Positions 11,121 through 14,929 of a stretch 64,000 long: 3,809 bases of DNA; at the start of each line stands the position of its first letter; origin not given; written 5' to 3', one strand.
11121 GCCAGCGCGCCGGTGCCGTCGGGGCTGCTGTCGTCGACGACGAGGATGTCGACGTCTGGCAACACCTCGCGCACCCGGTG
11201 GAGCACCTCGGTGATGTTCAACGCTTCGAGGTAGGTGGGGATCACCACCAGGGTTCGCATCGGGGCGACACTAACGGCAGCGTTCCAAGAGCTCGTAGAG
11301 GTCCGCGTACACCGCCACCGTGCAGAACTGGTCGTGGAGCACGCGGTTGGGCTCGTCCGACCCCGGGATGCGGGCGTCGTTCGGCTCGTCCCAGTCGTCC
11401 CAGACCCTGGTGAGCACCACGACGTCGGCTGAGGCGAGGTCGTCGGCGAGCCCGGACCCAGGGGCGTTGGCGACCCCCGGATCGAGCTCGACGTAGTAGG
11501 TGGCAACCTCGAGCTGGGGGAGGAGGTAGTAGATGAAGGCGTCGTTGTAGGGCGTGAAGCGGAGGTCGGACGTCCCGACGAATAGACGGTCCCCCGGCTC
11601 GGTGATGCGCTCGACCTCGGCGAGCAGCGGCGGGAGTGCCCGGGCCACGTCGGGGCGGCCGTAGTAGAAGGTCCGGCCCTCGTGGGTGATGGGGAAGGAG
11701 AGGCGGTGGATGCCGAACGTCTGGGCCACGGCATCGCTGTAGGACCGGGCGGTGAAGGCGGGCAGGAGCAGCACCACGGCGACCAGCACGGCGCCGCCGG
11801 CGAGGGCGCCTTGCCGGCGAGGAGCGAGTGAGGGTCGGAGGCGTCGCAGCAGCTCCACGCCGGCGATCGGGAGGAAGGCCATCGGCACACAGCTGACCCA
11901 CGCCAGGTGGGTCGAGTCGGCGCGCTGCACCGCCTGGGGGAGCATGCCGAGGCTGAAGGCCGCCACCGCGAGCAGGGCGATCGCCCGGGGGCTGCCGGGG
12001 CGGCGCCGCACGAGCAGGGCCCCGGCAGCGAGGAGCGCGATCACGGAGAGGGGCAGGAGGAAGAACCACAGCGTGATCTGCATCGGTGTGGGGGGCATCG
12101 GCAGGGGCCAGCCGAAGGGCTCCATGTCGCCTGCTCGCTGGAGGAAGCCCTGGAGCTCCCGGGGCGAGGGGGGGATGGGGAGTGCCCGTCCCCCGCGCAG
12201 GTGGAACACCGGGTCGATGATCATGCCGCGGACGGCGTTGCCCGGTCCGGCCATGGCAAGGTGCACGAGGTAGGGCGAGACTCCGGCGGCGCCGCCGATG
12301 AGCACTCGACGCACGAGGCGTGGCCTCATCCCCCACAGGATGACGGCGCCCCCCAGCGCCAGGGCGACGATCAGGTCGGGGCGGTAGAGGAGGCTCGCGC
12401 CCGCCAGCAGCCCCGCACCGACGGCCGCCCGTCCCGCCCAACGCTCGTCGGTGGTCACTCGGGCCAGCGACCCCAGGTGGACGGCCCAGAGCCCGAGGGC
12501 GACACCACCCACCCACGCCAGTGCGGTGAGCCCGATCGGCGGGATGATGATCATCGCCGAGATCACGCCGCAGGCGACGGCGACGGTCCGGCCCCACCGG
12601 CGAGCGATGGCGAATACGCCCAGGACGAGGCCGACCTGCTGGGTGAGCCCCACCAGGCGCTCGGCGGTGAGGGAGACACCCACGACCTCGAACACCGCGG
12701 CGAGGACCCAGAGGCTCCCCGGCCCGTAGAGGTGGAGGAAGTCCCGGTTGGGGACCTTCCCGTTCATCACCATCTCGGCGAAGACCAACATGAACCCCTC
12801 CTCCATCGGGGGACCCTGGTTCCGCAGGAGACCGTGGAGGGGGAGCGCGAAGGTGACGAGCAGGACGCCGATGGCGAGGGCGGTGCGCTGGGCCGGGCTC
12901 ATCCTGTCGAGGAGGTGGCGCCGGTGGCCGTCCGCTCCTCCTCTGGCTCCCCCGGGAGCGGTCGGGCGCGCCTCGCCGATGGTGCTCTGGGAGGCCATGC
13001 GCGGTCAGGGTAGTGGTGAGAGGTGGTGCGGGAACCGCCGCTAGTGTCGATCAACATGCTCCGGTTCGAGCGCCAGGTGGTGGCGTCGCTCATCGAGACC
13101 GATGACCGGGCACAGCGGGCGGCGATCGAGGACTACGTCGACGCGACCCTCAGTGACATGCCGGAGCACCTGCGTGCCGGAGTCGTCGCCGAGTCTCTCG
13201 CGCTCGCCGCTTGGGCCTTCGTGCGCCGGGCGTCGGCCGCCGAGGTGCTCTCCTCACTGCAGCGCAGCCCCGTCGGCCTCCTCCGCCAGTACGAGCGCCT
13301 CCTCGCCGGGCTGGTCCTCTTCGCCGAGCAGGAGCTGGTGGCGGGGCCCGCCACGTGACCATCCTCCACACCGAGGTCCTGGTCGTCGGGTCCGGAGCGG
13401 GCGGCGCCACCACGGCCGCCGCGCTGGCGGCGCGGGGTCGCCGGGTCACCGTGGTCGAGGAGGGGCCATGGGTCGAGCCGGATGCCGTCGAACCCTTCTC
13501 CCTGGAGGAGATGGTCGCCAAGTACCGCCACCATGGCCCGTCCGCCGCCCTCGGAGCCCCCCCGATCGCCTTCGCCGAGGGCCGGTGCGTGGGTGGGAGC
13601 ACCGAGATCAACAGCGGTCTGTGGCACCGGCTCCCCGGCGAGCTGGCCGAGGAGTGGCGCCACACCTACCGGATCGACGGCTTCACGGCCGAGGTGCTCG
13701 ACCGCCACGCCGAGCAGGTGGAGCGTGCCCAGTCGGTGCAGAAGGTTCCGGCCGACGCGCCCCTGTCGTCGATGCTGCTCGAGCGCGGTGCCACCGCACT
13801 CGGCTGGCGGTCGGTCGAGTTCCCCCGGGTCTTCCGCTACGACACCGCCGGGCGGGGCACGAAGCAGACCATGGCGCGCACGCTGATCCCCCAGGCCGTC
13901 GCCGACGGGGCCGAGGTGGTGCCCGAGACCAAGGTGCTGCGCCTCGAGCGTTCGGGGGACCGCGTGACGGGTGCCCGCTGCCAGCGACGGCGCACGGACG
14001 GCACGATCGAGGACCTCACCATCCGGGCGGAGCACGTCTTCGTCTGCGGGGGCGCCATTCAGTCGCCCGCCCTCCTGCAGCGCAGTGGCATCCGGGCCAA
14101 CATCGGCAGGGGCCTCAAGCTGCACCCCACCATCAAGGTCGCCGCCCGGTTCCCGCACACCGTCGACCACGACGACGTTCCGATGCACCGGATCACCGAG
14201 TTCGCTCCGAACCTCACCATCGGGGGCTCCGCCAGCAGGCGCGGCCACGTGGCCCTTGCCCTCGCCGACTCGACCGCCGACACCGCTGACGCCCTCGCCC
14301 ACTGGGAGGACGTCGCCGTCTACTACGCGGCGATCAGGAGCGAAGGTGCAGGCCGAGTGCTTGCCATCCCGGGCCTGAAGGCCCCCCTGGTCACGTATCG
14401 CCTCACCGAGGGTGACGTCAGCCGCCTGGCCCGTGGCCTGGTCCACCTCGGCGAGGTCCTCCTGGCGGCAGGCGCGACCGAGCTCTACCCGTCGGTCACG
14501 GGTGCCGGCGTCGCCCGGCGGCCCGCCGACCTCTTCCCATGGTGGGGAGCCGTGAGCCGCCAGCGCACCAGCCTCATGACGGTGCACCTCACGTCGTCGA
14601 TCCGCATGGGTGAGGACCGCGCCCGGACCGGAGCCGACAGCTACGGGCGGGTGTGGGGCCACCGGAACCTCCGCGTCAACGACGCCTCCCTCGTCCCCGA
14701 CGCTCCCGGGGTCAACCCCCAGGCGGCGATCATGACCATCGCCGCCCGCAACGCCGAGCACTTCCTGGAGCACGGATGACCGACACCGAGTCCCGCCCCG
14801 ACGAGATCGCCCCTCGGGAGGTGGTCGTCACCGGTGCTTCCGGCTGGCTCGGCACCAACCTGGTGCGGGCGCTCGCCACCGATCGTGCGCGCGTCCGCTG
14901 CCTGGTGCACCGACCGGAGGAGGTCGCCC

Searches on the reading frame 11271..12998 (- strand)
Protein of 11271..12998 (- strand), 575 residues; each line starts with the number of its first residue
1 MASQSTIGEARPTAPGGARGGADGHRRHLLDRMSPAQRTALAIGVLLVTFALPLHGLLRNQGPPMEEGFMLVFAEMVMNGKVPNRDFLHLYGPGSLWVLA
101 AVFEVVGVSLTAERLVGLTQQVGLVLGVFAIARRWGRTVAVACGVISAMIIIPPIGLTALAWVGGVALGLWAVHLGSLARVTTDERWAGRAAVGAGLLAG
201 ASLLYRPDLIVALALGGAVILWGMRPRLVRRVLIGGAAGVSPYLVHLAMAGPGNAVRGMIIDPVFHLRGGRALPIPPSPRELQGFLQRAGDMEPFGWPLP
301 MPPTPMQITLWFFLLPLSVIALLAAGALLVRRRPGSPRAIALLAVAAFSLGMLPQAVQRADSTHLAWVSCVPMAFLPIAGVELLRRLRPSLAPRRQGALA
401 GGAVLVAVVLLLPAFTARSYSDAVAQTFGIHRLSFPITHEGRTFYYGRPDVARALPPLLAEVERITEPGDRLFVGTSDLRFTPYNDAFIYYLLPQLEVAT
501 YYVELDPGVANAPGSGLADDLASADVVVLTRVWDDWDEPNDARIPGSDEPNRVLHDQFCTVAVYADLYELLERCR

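Call 5: search_protein_families(library=pfam, proteins=[window:11271-12998:-], max_evalue=0.01)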
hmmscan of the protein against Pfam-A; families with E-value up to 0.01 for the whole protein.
window:11271-12998:- (575 aa): 1 family
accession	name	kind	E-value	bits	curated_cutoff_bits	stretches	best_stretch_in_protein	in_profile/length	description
PF13231.12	PMT_2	-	0.0011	19.7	26.1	1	93-231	4-141/160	Dolichyl-phosphate-mannose-protein mannosyltransferase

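Call 8: search_protein_families(library=ncbifam, proteins=[window:11271-12998:-], max_evalue=0.01)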
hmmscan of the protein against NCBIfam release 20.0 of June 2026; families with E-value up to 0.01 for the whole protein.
window:11271-12998:- (575 aa): 0 families

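Call 29: find_homologous_proteins(query=window:11271-12998:-, max_evalue=0.001)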
Query window:11271-12998:- (575 aa): 1968 proteins with E <= 0.001 among 8000 candidates; the best 120 are listed.
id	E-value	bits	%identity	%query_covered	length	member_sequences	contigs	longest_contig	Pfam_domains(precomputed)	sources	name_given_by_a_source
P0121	0.0e+0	1272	100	100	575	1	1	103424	-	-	-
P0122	0.0e+0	1096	86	100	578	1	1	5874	-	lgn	-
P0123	2.9e-290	982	78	100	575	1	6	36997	-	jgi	jgi:hypothetical protein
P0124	3.3e-269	912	75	95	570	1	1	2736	-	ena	-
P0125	5.3e-263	892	73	96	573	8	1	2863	-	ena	-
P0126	4.8e-261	885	74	95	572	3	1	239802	-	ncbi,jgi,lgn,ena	-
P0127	7.3e-257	871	72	95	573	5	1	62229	-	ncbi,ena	-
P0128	4.7e-252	856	71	96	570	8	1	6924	-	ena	-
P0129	1.2e-250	851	75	89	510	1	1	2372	-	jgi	jgi:hypothetical protein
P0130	2.2e-250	850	71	95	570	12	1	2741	-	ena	-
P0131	6.3e-250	849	71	95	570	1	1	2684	-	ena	-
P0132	1.0e-245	835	67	100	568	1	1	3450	-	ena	-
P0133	7.8e-238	809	66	96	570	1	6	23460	-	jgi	jgi:hypothetical protein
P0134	9.7e-233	792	66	95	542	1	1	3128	-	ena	-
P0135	9.3e-232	789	72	88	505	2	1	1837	-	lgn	-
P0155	1.3e-197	676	58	94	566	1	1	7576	PF13231.13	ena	-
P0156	1.9e-197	675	58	90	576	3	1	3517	PF13231.13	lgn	-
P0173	1.2e-193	663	58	94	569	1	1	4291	PF13231.13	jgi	jgi:hypothetical protein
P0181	6.9e-193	660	57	94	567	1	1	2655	PF13231.13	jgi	jgi:Dolichyl-phosphate-mannose-protein mannosyltransferase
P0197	1.2e-190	653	56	94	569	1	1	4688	PF13231.13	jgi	jgi:hypothetical protein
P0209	7.3e-190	650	59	89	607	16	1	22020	PF13231.13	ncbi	-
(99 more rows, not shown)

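Call 43: predict_structure(alignment_id=A2)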
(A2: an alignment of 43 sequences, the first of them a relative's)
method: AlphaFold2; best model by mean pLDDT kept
length: 575 residues; sequences in the alignment: 43
mean_pLDDT: 87.2   pTM: 0.88
mean pLDDT of the five models: 87.2, 86.7, 86.2, 83.9, 83.1
residues with pLDDT >= 90: 367; 70-90: 138; 50-70: 41; < 50: 29
segments of 3 or more residues with pLDDT < 50: 1-27
pLDDT, mean of each block of 10 residues (from residue 1): 35 39 51 89 96 91 78 94 87 89 96 95 98 97 97 78 94 97 96 98 90 97 97 97 90 81 57 77 67 71 92 96 98 94 98 82 88 98 96 95 97 90 89 84 90 95 97 92 80 95 72 86 96 72 82 97 96 95
secondary structure, 60 per line:
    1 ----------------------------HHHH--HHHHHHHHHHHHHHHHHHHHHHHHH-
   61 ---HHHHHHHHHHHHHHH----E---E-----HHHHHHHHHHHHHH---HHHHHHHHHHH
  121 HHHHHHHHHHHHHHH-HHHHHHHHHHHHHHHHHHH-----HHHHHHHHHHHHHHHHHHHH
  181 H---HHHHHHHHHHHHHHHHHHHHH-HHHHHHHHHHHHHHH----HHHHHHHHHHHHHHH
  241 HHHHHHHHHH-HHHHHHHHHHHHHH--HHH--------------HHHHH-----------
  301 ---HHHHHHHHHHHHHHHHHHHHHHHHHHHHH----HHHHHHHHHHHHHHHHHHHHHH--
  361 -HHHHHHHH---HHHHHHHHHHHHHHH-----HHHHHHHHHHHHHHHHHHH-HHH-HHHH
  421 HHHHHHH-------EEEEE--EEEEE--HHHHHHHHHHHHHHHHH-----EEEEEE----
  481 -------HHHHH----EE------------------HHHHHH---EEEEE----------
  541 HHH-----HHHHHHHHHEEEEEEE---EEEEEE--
elements in order: H29-32 H35-59 H64-78 H93-106 H110-135 H137-155 H161-181 H185-205 H207-221 H226-250 H252-265 H285-289 H304-332 H337-358 H362-369 H373-387 H393-411 H417-427 E435-439 E442-446 H449-465 E471-476 H488-492 H517-522 E526-530 H549-557 E558-564 E568-573

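Call 49: fold_search(model_id=the predicted structure, library=pdb)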
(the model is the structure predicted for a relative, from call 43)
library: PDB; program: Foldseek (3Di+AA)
matches with E <= 10: 767; with E <= 0.001: 22
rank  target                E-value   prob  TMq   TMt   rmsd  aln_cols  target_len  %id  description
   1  5f15                  8.3e-08  1.00  0.50  0.53  11.5       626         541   12  Crystal Structure of ArnT from Cupriavidus metallidurans bound to Undecaprenyl phosphate (released 2016-02-17)
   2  8agb_A                8.8e-07  1.00  0.47  0.43  13.6       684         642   11  Structure of yeast oligosaccharylransferase complex with lipid-linked oligosaccharide bound (released 2022-12-07)
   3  8b6l_I                1.4e-06  1.00  0.43  0.38  10.7       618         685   10  Subtomogram average of the human Sec61-TRAP-OSTA-translocon (released 2022-12-07)
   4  5ezm                  1.9e-06  1.00  0.49  0.52  12.3       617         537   14  Crystal Structure of ArnT from Cupriavidus metallidurans in the apo state (released 2016-02-17)
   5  8age_A                3.0e-06  1.00  0.49  0.45  11.1       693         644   11  Structure of yeast oligosaccharylransferase complex with acceptor peptide bound (released 2022-12-07)
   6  9n9j_I                3.6e-06  1.00  0.45  0.39  13.5       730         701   10  Structure of a GRP94 folding intermediate engaged with a CCDC134- and FKBP11-bound secretory translocon (released 2025-11-19)
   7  6s7o_A                8.2e-06  1.00  0.50  0.45  12.6       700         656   10  Cryo-EM structure of human oligosaccharyltransferase complex OST-A (released 2019-12-18)
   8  6s7t_A                9.3e-06  1.00  0.41  0.35  11.2       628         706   10  Cryo-EM structure of human oligosaccharyltransferase complex OST-B (released 2019-12-18)
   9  6ftg_5                1.7e-05  1.00  0.50  0.46  13.7       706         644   10  Subtomogram average of OST-containing ribosome-translocon complexes from canine rough microsomal membranes (released 2018-03-21)
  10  5gmy_A                1.7e-05  1.00  0.44  0.33  13.6       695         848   11  Crystal structure of the Archaeoglobus fulgidus oligosaccharyltransferase (O29867_ARCFU) tethered with an acceptor pep (released 2017-02-01)
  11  3waj                  5.4e-05  1.00  0.43  0.33  12.6       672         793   11  Crystal structure of the Archaeoglobus fulgidus oligosaccharyltransferase (O29867_ARCFU) complex with Zn and sulfate (released 2013-10-30)
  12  8if8_B                6.1e-05  1.00  0.47  0.44  10.2       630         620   14  Arabinosyltransferase AftA (released 2023-05-31)
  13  8pn9_A                6.1e-05  1.00  0.43  0.39  12.4       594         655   11  Structure of human oligosaccharyltransferase OST-A complex bound to NGI-1 (released 2024-05-08)
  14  7oci_F                7.6e-05  1.00  0.46  0.43  11.9       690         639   10  Cryo-EM structure of yeast Ost6p containing oligosaccharyltransferase complex (released 2022-02-16)
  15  6c26_A                1.1e-04  1.00  0.47  0.43  14.3       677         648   10  The Cryo-EM structure of a eukaryotic oligosaccharyl transferase complex (released 2018-01-31)
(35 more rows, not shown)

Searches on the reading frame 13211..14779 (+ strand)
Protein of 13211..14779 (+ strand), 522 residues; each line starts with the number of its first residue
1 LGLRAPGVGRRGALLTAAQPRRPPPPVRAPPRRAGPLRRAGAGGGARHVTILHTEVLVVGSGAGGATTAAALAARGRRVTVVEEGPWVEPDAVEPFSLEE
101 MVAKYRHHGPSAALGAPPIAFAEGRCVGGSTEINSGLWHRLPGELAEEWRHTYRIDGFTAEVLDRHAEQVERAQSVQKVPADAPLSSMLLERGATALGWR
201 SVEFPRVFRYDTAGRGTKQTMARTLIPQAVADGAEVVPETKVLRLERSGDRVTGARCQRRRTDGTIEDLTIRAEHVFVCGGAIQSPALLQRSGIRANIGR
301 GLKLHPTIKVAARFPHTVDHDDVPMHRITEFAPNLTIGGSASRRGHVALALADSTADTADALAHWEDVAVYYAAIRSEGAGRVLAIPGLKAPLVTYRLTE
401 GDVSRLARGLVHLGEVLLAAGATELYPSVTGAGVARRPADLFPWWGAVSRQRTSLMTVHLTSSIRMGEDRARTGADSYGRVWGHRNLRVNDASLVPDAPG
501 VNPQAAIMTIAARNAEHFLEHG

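Call 5: search_protein_families(library=pfam, proteins=[window:13211-14779:+], max_evalue=0.01)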
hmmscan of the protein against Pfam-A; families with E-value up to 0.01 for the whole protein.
window:13211-14779:+ (522 aa): 9 families
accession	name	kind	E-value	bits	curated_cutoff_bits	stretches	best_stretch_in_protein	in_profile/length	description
PF00732.25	GMC_oxred_N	-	1e-29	104.4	23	1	99-306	14-217/218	GMC oxidoreductase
PF05199.19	GMC_oxred_C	-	3.4e-18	67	24.6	1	394-511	22-139/139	GMC oxidoreductase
PF01266.30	DAO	-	1.1e-10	42.1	27.9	1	56-357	2-284/353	FAD dependent oxidoreductase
PF00890.30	FAD_binding_2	-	8.6e-10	38.8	20.4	2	56-86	2-32/414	FAD binding domain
PF07992.20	Pyr_redox_2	-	7.2e-07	29.3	26.1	1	55-89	2-178/291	Pyridine nucleotide-disulphide oxidoreductase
PF01494.25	FAD_binding_3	-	2.7e-06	27.3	22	1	54-85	2-33/349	FAD binding domain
PF13450.12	NAD_binding_8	-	7.7e-06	26.5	21.9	1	58-86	1-29/68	NAD(P)-binding Rossmann-like domain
PF00070.33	Pyr_redox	-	7.8e-06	26.8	22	1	56-91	2-36/82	Pyridine nucleotide-disulphide oxidoreductase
PF12831.13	FAD_oxidored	-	0.00033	20.5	27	1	55-88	1-34/416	FAD dependent oxidoreductase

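Call 17: search_solved_structures(query=window:13211-14779:+, max_evalue=0.001)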
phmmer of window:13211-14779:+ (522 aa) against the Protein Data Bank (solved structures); distinct sequences matched with E-value up to 0.001: 39.
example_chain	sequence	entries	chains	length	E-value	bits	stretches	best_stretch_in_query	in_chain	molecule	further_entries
8qve_A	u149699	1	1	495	1.4e-12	50.3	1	457-514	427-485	Pyranose oxidase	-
9fl2_A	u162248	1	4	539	2.3e-09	39.7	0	457-520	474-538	pyranose oxidase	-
4qi7_A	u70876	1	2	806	2e-08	36.6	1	380-514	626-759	Cellobiose dehydrogenase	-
6f97_A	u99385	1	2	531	6.6e-08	34.9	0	236-295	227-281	5-(hydroxymethyl)furfural oxidase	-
4udp_A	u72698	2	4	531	9.9e-08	34.3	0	236-295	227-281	GLUCOSE-METHANOL-CHOLINE OXIDOREDUCTASE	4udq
3cnj_A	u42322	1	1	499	1.1e-07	34.2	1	474-520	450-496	Cholesterol oxidase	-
1b4v_A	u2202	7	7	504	1.1e-07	34.2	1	474-520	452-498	PROTEIN (CHOLESTEROL OXIDASE) | CHOLESTEROL OXIDASE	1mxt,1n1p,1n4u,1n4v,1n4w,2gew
1b8s_A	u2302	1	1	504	1.1e-07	34.2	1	474-520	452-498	PROTEIN (CHOLESTEROL OXIDASE)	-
4rek_A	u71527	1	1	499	1.1e-07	34.2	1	474-520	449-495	Cholesterol oxidase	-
3b3r_A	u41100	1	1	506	1.1e-07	34.2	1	474-520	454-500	Cholesterol oxidase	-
1cbo_A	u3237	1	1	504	1.1e-07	34.2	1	474-520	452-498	PROTEIN (CHOLESTEROL OXIDASE)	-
1cc2_A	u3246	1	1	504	1.1e-07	34.2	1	474-520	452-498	PROTEIN (CHOLESTEROL OXIDASE)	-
3b6d_A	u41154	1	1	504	1.1e-07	34.2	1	474-520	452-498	Cholesterol oxidase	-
4u2l_A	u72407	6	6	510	1.1e-07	34.1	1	474-520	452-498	Cholesterol oxidase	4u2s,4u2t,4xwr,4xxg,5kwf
4udr_A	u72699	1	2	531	2.5e-07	33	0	236-295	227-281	GLUCOSE-METHANOL-CHOLINE OXIDOREDUCTASE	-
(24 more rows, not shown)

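Call 48: search_protein_families(library=ncbifam, proteins=[window:13361-14779:+], max_evalue=0.00001)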
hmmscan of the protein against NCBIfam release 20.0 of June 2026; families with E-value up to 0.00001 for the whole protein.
window:13361-14779:+ (472 aa): 10 families
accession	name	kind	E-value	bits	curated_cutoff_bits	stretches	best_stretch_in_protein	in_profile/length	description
TIGR04542.1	GMC_mycofac_2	equivalog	5.9e-19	68.4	400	1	6-264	2-255/425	mycofactocin system GMC family oxidoreductase MftG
TIGR03970.1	mycofact_MftG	equivalog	4.1e-18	65.6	387.45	1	175-466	201-484/487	mycofactocin dehydrogenase MftG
NF002550.0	PRK02106.1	subfamily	1.4e-15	56.9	605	0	407-469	471-534/563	choline dehydrogenase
TIGR01810.1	betA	equivalog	2.4e-12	46.3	732.1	1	60-245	65-266/532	choline dehydrogenase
NF038210.1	GMC_mycofac_3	equivalog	9.8e-11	41.1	300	1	6-463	1-407/418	mycofactocin system GMC family oxidoreductase MftG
NF058674.1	CholsOxChoxAB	equivalog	8.2e-10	37.8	850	0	406-466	470-530/535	cholesterol oxidase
TIGR02462.1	pyranose_ox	equivalog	7.4e-09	35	544.9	1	406-468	481-543/548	pyranose oxidase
NF001933.0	PRK00711.1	subfamily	6.6e-06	25.4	383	0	5-34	2-31/429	D-amino acid dehydrogenase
NF053717.1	VnlPnlRedVprA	equivalog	7e-06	25.1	600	0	164-241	127-202/481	vinyl phenol reductase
TIGR02733.1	desat_CrtD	equivalog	8.1e-06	24.8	549.7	0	4-34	2-32/492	C-3',4' desaturase CrtD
